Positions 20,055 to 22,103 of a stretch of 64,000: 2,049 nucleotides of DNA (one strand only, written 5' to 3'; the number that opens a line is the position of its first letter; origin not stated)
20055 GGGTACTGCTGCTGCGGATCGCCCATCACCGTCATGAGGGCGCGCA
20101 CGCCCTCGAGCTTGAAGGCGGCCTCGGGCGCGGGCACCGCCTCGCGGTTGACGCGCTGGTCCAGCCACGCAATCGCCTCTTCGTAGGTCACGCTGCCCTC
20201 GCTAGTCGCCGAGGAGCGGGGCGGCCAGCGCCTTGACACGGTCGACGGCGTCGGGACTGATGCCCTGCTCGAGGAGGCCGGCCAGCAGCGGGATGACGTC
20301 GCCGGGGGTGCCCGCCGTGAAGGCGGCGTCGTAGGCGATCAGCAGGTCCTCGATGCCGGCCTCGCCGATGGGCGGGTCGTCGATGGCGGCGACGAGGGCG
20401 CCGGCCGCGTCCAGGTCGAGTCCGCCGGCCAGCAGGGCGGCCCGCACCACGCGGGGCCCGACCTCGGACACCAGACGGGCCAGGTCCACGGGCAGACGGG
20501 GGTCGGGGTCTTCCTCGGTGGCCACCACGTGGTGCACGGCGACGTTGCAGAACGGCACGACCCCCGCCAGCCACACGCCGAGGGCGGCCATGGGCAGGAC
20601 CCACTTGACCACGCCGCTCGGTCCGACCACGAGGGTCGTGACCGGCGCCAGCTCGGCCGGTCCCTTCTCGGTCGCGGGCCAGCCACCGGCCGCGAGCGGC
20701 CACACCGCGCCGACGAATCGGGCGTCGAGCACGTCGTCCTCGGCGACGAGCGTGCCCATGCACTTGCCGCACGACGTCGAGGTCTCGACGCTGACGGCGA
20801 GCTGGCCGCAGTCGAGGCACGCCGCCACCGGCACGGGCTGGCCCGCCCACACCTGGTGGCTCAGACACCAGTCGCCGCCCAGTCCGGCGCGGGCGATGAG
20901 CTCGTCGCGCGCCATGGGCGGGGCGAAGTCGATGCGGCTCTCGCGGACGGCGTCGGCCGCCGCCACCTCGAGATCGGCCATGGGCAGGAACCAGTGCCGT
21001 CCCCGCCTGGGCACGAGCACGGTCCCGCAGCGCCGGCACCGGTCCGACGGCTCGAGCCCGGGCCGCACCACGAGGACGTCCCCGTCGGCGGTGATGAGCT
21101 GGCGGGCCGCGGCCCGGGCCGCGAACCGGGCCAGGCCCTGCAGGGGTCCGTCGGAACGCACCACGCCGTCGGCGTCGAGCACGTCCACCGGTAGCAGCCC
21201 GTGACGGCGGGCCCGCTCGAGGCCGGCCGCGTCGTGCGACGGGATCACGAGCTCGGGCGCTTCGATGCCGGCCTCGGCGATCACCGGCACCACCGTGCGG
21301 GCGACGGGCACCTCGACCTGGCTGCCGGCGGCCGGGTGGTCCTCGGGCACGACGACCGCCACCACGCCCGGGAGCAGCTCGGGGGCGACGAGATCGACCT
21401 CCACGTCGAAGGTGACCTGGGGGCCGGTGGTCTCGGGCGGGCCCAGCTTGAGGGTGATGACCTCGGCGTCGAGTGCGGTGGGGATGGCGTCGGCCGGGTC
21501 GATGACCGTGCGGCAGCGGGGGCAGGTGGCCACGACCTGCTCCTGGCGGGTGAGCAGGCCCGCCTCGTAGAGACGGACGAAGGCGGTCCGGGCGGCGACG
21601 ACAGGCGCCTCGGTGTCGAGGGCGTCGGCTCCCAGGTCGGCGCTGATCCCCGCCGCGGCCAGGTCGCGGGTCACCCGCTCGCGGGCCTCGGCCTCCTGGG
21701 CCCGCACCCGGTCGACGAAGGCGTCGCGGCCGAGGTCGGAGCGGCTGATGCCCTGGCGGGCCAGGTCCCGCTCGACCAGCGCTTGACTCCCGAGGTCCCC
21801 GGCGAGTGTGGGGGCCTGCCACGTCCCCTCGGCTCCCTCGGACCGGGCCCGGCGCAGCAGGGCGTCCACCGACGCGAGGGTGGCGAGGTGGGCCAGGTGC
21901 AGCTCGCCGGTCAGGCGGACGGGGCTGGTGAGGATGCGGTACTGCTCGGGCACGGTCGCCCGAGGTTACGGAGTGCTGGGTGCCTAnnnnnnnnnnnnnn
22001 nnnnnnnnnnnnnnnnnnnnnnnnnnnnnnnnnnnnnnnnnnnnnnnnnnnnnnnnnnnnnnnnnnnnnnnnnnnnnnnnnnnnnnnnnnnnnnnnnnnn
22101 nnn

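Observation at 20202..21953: Degenerate mini-ValRS at the canonical valS position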

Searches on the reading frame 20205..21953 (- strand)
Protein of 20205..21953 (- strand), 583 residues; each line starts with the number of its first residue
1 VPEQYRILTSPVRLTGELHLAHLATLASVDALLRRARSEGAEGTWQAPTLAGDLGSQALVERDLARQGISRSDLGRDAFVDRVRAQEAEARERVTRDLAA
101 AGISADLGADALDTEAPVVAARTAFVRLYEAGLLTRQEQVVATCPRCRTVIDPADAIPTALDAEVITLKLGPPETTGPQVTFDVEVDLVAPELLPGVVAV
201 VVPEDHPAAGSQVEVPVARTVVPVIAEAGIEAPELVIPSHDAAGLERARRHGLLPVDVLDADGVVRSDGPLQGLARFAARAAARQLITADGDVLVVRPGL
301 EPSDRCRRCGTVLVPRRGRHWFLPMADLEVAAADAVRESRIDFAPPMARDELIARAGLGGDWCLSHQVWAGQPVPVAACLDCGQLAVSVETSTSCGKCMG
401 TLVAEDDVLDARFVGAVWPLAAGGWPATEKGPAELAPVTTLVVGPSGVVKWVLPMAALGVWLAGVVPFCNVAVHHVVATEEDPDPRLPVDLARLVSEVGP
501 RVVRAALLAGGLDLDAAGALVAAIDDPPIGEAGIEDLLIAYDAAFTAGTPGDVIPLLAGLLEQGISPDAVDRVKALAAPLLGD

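Call 4: search_protein_families(library=pfam, proteins=[window:20205-21953:-], max_evalue=0.1)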
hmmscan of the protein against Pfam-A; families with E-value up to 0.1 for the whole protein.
window:20205-21953:- (583 aa): 4 families
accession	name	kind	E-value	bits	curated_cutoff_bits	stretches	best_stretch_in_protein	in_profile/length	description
PF00133.28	tRNA-synt_1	-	2.4e-32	112.7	22.7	1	3-480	23-371/414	tRNA synthetases class I (I, L, M and V)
PF17283.8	Zn_ribbon_SprT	-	0.017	15.6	28.1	0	377-403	5-35/38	SprT-like zinc ribbon domain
PF25207.1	DUF7837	-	0.024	15.1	27.8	1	137-153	29-46/47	Domain of unknown function (DUF7837)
PF01155.25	HypA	-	0.09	13.2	28.9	0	90-152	22-81/112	Hydrogenase/urease nickel incorporation, metallochaperone, hypA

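Call 5: search_protein_families(library=ncbifam, proteins=[window:20205-21953:-], max_evalue=0.1)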
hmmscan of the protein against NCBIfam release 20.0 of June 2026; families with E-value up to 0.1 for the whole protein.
window:20205-21953:- (583 aa): 7 families
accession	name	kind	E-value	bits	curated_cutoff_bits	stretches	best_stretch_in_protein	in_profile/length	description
NF004349.1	PRK05729.1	equivalog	8.5e-66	222.8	704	1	3-481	30-513/860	valine--tRNA ligase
NF011492.0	PRK14900.1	equivalog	3.9e-64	217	1783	1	6-480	45-528/1044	valine--tRNA ligase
TIGR00422.1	valS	equivalog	2.6e-60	204.4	612.1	1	3-481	33-523/863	valine--tRNA ligase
NF009687.0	PRK13208.1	equivalog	7.2e-30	103.8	738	1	3-478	38-528/801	valine--tRNA ligase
TIGR00392.1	ileS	equivalog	1.7e-06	26.5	621.4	1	306-391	409-491/861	isoleucine--tRNA ligase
NF000540.1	alt_ValS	exception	2e-05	22.7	900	0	182-228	225-275/827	valine--tRNA ligase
TIGR00396.1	leuS_bact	equivalog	0.0057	14.8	548.4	0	361-389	413-441/843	leucine--tRNA ligase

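Call 11: find_homologous_proteins(query=window:20205-21953:-, max_evalue=0.00001)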
Query window:20205-21953:- (583 aa): 428 proteins with E <= 0.00001 among 8000 candidates; the best 120 are listed.
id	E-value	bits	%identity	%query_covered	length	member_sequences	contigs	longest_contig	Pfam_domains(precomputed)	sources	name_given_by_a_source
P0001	0.0e+0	1253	100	100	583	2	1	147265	PF00133.29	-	-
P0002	0.0e+0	1131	90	100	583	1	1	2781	PF00133.29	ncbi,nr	ncbi:MAG: valyl-tRNA synthetase [Actinomycetota bacterium]|nr:valyl-tRNA synthetase [Actinomycetota 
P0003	0.0e+0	1062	84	100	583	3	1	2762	PF00133.29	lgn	-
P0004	0.0e+0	1055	84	100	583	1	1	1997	PF00133.29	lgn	-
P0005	0.0e+0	1049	84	100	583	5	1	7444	PF00133.29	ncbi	ncbi:MAG: valyl-tRNA synthetase [Actinomycetota bacterium]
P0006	0.0e+0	1032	83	100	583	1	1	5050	PF00133.29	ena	-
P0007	1.5e-298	1009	80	100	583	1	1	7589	PF00133.29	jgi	jgi:valyl-tRNA synthetase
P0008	5.0e-297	1004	81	100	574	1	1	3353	PF00133.29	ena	-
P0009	2.7e-294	995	80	100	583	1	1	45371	PF00133.29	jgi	jgi:valyl-tRNA synthetase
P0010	1.7e-250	851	68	100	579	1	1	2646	PF00133.29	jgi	jgi:valyl-tRNA synthetase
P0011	2.0e-240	818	66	100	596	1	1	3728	PF00133.29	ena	-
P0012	6.5e-239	813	65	100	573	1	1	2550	PF00133.29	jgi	jgi:valyl-tRNA synthetase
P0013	5.6e-227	773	65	100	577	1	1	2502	PF00133.29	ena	-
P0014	4.4e-220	750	62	100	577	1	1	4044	PF00133.29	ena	-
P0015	7.3e-220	750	64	100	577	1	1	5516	PF00133.29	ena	-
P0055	1.7e-167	577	56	96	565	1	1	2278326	PF00133.29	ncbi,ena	-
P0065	1.3e-158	547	55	85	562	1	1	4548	PF06210.17,PF00133.29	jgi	-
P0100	1.2e-145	505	57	80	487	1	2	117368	PF00133.29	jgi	jgi:valyl-tRNA synthetase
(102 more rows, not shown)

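Call 13: search_solved_structures(query=P0001, max_evalue=0.001, show_alignments=2)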
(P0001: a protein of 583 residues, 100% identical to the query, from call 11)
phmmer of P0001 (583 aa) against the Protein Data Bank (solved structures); distinct sequences matched with E-value up to 0.001: 4.
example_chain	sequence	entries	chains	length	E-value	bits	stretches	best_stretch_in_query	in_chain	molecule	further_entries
1gax_A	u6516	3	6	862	1e-55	192.8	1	7-507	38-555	VALYL-TRNA SYNTHETASE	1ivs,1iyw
1ile_A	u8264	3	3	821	4.5e-11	45.4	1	238-384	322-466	ISOLEUCYL-TRNA SYNTHETASE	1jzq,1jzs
1wk9_A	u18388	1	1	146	1.9e-07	33.4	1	184-292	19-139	Valyl-tRNA synthetase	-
1wka_A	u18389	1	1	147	1.9e-07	33.4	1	184-292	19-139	Valyl-tRNA synthetase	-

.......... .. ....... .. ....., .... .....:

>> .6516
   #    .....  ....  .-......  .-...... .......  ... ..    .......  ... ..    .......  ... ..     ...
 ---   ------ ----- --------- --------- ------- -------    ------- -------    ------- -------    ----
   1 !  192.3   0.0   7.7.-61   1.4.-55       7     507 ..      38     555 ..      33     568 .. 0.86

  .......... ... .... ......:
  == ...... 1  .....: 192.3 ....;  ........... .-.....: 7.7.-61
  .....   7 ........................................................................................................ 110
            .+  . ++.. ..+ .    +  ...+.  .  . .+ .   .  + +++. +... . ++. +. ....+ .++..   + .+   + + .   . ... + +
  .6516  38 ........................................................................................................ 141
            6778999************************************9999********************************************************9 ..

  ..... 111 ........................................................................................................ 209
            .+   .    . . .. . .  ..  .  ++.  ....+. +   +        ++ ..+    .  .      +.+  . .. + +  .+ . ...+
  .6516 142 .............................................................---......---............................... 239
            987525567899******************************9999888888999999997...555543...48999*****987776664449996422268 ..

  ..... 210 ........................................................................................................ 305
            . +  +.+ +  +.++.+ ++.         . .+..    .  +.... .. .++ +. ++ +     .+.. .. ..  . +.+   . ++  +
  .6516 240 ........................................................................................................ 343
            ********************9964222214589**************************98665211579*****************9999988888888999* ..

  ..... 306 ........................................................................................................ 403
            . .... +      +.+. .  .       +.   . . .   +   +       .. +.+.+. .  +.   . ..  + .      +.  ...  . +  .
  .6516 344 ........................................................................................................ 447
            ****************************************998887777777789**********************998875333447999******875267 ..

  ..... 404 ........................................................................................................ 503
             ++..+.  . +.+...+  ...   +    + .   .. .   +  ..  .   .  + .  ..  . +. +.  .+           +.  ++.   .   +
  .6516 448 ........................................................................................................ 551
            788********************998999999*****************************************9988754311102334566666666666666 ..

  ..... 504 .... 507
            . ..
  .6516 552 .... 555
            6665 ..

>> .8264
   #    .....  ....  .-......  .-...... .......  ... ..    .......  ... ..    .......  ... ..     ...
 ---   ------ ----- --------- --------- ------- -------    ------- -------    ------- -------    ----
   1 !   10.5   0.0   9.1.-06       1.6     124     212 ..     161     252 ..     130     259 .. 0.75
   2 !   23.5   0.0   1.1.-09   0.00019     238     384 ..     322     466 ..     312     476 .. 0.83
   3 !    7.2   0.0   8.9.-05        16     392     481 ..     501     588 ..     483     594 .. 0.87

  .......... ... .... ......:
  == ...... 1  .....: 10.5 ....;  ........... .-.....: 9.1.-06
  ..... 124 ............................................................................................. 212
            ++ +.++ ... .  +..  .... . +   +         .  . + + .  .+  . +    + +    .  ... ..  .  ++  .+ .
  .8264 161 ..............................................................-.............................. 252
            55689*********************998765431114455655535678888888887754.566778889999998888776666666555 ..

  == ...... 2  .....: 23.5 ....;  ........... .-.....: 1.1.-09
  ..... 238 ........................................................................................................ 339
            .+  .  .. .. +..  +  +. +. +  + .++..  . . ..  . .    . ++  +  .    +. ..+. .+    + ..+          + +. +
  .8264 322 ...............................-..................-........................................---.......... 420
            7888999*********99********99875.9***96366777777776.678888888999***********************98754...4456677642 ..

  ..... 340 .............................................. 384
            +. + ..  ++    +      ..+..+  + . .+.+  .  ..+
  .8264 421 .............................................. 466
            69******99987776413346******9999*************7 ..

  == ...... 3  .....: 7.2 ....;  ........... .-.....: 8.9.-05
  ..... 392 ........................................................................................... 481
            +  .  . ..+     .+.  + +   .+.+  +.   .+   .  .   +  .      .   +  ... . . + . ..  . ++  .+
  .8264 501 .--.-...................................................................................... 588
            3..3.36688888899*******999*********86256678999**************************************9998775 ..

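Call 15: find_encoding_contigs(protein=P0055, flank=10000, max_places=3)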
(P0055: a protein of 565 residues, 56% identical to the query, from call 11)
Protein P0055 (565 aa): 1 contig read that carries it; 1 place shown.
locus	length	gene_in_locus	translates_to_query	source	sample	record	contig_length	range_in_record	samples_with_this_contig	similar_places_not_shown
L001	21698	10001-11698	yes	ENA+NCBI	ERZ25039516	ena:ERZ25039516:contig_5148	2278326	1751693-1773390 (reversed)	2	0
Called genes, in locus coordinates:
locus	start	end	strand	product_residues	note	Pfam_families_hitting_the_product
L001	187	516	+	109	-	PF01740:STAS, PF13466:STAS_2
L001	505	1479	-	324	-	PF00561:Abhydrolase_1, PF12146:Hydrolase_4, PF12697:Abhydrolase_6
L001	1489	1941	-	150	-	-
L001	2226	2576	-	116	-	PF00011:HSP20 (weak)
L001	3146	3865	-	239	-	-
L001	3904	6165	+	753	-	PF01757:Acyl_transf_3, PF19040:SGNH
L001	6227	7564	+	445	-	PF05697:Trigger_N, PF00254:FKBP_C (weak), PF05698:Trigger_C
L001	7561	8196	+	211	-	PF00574:CLP_protease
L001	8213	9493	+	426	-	PF06689:zf-C4_ClpX, PF00493:MCM (weak), PF05496:RuvB_N (weak), PF00004:AAA, PF07724:AAA_2, PF07728:AAA_5 (weak), PF13401:AAA_22 (faint), PF10431:ClpB_D2-small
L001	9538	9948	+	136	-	-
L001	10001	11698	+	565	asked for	PF00133:tRNA-synt_1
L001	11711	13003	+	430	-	PF08245:Mur_ligase_M, PF02875:Mur_ligase_C, PF27239:FOL3_C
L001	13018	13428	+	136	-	PF00334:NDK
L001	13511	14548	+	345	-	PF06723:MreB_Mbl, PF00022:Actin, PF00012:HSP70, PF11104:PilM_2 (faint), PF14450:FtsA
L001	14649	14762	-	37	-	-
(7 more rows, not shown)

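Call 21: find_related_loci(query=A1, collection=genome_contigs, flank=10000)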
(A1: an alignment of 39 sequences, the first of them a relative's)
Query A1 (583 aa) in genome_contigs; peptide patterns used: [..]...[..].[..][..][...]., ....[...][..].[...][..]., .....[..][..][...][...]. (x = any residue, [..] = any of these).
113 stretches matched a pattern; 79 encode a relative of the query (tblastn E <= 1e-3); 79 distinct loci.
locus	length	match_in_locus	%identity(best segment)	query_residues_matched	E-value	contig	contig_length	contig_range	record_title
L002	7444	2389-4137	84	1-583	0e+0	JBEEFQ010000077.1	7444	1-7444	MAG: Actinomycetota bacterium isolate BP_98 scaffold_3477385, whole genome shotgun sequence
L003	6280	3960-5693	61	1-583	0e+0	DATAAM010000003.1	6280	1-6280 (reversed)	MAG TPA_asm: Acidimicrobiales bacterium isolate SMAG_U6672 k141_2162295, whole genome shotgun sequence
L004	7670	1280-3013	61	1-583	0e+0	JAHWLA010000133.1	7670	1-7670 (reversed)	MAG: Actinomycetota bacterium isolate 0813_bin7 NODE_4445_length_7670_cov_6.250164, whole genome shotgun sequence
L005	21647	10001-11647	56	1-558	5e-164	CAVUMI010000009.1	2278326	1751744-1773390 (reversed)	MAG: uncultured Actinomycetes bacterium isolate MFD04212.bin.2.169 genome assembly, contig: contig_5148, whole genome sh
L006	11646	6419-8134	57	6-581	2e-171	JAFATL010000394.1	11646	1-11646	MAG: Actinomycetota bacterium isolate CP_BM_ER_R9_11 BM_ER_R9_k147_3512580, whole genome shotgun sequence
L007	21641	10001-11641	56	1-551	4e-156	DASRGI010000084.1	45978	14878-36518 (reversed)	MAG TPA_asm: Acidimicrobiales bacterium isolate SMAG_U10054 k141_2352730, whole genome shotgun sequence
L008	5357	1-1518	57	74-583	1e-157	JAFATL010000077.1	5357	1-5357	MAG: Actinomycetota bacterium isolate CP_BM_ER_R9_11 BM_ER_R9_k147_3460399, whole genome shotgun sequence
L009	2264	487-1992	54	6-514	1e-160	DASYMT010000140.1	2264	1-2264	MAG TPA_asm: Acidimicrobiales bacterium isolate SMAG_U4382 k141_497744, whole genome shotgun sequence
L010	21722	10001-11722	50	1-583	4e-148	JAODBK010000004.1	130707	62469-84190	MAG: Acidimicrobiales bacterium isolate RYN_50 scaffold_686172, whole genome shotgun sequence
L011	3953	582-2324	50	1-582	7e-151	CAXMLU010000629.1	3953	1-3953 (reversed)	MAG TPA_asm: uncultured bacterium isolate SRR1572169_binner23_Refined_37 genome assembly, contig: ERZ16270753.128645, wh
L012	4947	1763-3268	56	1-515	4e-148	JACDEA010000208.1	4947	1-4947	MAG: Actinomycetota bacterium isolate MGR_bin348 SD2901_NODE_5214_length_4947_cov_0.783610, whole genome shotgun sequenc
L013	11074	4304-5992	47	6-582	5e-134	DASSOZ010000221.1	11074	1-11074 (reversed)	MAG TPA_asm: Acidimicrobiales bacterium isolate SMAG_U1265 k141_875283, whole genome shotgun sequence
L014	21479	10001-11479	53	6-514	2e-133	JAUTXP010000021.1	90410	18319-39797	MAG: Acidimicrobiaceae bacterium isolate BP_115 scaffold_247524, whole genome shotgun sequence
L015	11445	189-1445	56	49-472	8e-121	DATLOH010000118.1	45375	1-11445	MAG TPA_asm: Acidimicrobiales bacterium isolate SMAG_U13821 k141_1450871, whole genome shotgun sequence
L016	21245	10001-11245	54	49-468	5e-114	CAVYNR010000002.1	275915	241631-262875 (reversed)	MAG: uncultured Actinomycetes bacterium isolate MFD04212.bin.2.8 genome assembly, contig: contig_15562, whole genome sho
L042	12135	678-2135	31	5-481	1e-61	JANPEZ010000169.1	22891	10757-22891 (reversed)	MAG: Actinomycetes bacterium isolate VAR_78_metabat_129 VAR_78_k141_483873, whole genome shotgun sequence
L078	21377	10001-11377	26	17-468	2e-20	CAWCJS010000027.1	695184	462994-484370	MAG: uncultured Actinomycetes bacterium isolate MFD00731.bin.2.111 genome assembly, contig: contig_6703, whole genome sh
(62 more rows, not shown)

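Call 22: search_protein_representatives(protein=P0001)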
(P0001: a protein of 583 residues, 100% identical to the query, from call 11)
Query: 583 residues. Proteins with E-value up to 0.001 (for the whole library): 3810; up to 1e-10: 1553; up to 1e-30: 329. The best 150 are listed.
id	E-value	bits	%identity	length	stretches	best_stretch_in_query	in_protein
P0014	2.2e-220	749.7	63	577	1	4-583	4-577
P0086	3.3e-150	518.0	55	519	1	3-524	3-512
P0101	7.7e-146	503.6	52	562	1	13-582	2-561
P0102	1.7e-145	502.4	51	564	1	3-583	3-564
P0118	3.6e-141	488.1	47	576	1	3-582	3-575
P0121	1.0e-140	486.7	50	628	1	16-583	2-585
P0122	9.6e-140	483.4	51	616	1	4-581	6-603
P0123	7.5e-139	480.5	47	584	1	3-581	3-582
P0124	1.9e-130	452.7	45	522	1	4-517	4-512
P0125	1.0e-129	450.3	46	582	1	2-582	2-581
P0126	1.3e-124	433.5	46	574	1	5-582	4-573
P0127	6.4e-124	431.2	52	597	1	9-578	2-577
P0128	9.0e-123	427.4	46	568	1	3-582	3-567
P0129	2.7e-122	425.8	53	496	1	22-474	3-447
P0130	6.5e-116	404.8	51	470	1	4-471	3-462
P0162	2.9e-60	221.0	32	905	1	2-482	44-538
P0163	7.0e-60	219.8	33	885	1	10-481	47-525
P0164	9.2e-60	219.4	33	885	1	3-481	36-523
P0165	2.0e-59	218.2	33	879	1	5-482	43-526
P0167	5.9e-59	216.7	32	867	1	6-510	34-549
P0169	6.9e-59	216.5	32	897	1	5-478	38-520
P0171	6.6e-58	213.2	32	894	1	3-482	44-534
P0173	1.2e-56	209.1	30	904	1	5-481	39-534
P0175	1.4e-55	205.5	32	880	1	7-477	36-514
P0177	1.2e-54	202.5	32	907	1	4-478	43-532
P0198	3.7e-48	181.1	35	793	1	9-513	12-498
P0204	6.5e-47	177.0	31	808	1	3-479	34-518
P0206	1.3e-46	176.0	33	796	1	9-480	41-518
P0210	1.7e-45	172.2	33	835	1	60-478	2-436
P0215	5.2e-45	170.7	33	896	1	5-509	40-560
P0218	1.0e-44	169.7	29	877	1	5-504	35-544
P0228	2.1e-43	165.4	29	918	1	5-510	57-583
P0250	1.2e-41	159.6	31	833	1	8-507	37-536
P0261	1.2e-40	156.2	31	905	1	5-480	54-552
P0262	1.7e-40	155.7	34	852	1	6-478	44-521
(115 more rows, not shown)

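Call 23: list_cluster_members(proteins=[P0162, P0163, P0164, P0165, P0167, P0169, P0171, P0173, P0175, P0177])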
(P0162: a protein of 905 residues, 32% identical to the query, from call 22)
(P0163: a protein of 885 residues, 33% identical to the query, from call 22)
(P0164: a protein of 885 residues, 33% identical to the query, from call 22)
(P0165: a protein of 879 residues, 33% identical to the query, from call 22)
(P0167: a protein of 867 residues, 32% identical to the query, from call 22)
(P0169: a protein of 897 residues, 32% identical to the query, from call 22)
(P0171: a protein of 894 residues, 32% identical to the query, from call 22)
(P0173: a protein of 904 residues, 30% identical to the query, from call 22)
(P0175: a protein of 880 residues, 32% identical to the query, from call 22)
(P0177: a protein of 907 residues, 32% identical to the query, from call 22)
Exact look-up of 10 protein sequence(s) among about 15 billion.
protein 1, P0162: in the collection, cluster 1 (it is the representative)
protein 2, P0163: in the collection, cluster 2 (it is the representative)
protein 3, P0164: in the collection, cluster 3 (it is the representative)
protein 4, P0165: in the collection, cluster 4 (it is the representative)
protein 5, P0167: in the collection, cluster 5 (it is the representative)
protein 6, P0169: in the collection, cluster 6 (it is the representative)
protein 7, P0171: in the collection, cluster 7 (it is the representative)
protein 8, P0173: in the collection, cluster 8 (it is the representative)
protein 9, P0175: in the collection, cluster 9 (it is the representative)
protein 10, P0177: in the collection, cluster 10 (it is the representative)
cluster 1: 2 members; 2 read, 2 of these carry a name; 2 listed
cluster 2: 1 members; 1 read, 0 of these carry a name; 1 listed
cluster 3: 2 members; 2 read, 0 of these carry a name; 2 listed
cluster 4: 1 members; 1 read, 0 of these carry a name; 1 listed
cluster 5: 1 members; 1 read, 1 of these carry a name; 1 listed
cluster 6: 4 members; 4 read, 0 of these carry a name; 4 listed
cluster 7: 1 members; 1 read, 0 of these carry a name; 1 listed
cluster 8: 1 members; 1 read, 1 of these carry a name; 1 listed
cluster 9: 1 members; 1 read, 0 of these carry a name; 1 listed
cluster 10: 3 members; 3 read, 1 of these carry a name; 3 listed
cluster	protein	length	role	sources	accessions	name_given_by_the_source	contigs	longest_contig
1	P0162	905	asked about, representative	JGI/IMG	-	valyl-tRNA synthetase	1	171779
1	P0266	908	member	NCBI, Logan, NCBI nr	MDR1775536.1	MAG: valine--tRNA ligase [Actinomycetes bacterium] | valine--tRNA ligase [Actinomycetes bacterium]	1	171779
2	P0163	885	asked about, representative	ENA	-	-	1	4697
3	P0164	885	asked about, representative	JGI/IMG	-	-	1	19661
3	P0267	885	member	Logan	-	-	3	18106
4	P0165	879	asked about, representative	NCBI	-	-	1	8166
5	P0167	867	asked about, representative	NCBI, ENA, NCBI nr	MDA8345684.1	MAG: valine--tRNA ligase [Thermaerobacter sp.] | valine--tRNA ligase [Thermaerobacter sp.]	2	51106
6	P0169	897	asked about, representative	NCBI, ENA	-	-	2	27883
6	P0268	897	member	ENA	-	-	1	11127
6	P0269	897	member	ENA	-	-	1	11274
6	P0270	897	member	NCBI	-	-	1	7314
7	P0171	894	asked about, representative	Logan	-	-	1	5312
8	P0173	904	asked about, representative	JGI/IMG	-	valyl-tRNA synthetase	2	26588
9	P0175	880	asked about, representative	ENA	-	-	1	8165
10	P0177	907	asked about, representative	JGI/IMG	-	-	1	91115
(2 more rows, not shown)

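Call 24: find_encoding_contigs(protein=P0162, flank=10000, max_places=2)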
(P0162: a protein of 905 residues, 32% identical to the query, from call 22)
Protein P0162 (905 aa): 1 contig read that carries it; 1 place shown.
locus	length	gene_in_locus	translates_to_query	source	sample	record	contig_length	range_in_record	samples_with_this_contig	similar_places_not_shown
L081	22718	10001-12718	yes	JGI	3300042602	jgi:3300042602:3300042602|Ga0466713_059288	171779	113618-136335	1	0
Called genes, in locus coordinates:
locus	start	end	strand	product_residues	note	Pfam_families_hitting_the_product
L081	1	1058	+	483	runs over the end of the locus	PF02397:Bac_transf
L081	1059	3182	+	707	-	PF04932:Wzy_C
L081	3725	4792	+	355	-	PF03734:YkuD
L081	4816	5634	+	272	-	-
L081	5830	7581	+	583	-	PF04015:DUF362, PF00037:Fer4 (faint), PF12797:Fer4_2 (faint), PF13237:Fer4_10 (weak), PF14697:Fer4_21 (faint), PF12838:Fer4_7, PF13187:Fer4_9 (weak), PF12837:Fer4_6 (weak), +1 more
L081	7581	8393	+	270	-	PF00590:TP_methylase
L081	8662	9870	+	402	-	PF01676:Metalloenzyme, PF10143:PhosphMutase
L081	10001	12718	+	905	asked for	PF00133:tRNA-synt_1, PF09334:tRNA-synt_1g, PF13603:tRNA-synt_1_2 (weak), PF09334:tRNA-synt_1g (weak), PF08264:Anticodon_1, PF10458:Val_tRNA-synt_C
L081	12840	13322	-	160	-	PF04024:PspC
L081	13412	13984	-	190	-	PF22570:LiaF-TM (faint), PF18917:LiaI-LiaF-like_TM1 (weak)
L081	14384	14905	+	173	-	PF16473:Rv2179c-like, PF00929:RNase_T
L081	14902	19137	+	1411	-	PF16593:Cas9-BH, PF16592:Cas9_REC, PF13395:HNH_4, PF22702:Cas9_RuvC (weak), PF16595:Cas9_PI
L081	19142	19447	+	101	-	PF09827:CRISPR_Cas2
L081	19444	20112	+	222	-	PF09711:Cas_Csn2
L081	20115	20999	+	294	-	PF01867:Cas_Cas1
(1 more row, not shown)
